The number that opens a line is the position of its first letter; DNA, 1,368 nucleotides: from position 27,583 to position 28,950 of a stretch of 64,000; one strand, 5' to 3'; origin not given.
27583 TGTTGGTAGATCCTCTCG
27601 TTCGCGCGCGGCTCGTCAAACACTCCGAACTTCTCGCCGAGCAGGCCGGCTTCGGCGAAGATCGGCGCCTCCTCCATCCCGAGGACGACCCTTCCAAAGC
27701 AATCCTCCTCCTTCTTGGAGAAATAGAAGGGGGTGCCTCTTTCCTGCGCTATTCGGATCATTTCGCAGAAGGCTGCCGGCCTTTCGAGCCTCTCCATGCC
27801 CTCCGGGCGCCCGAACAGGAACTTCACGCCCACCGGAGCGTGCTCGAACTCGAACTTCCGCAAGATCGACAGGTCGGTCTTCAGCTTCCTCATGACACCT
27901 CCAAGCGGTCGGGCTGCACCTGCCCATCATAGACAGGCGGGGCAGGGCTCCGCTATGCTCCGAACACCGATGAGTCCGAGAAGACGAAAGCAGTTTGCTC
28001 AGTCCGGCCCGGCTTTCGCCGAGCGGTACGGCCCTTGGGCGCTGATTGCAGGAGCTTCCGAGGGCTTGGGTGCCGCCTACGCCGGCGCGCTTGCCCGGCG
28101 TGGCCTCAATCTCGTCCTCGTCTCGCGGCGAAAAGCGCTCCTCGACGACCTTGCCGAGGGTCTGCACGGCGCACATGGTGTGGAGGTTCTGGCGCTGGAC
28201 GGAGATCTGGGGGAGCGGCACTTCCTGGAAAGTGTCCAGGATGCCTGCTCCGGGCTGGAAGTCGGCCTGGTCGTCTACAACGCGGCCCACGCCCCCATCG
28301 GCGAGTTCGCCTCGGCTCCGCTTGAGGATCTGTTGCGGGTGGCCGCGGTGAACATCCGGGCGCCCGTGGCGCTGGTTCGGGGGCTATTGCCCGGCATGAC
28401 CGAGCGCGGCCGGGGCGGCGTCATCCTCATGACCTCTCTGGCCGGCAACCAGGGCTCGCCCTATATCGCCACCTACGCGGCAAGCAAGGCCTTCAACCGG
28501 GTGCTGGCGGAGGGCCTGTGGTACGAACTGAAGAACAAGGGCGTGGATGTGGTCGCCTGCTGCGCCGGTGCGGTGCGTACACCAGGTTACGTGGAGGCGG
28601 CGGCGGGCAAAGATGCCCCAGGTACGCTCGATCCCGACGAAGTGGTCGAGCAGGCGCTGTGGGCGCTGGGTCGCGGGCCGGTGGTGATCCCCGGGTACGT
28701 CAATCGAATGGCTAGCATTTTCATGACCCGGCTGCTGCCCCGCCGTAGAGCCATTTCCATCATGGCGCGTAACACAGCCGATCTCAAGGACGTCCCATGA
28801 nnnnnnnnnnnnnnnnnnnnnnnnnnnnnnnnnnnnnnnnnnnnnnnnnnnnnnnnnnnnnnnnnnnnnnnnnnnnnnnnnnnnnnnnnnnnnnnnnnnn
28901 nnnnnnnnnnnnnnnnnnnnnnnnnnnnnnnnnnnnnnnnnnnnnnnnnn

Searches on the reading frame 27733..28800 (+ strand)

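Call 8: search_protein_families(library=pfam, proteins=[window:27733-28800:+], max_evalue=0.001)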
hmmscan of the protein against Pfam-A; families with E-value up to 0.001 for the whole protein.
window:27733-28800:+ (355 aa): 3 families
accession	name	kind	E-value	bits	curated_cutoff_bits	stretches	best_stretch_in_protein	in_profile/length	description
PF00106.31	adh_short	-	1.1e-32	113.6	26.6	1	102-285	2-186/195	short chain dehydrogenase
PF13561.12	adh_short_C2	-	8.6e-21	75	27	1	107-285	1-180/236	Enoyl-(Acyl carrier protein) reductase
PF08659.16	KR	-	2.5e-09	37.7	22.6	1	103-260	3-161/180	KR domain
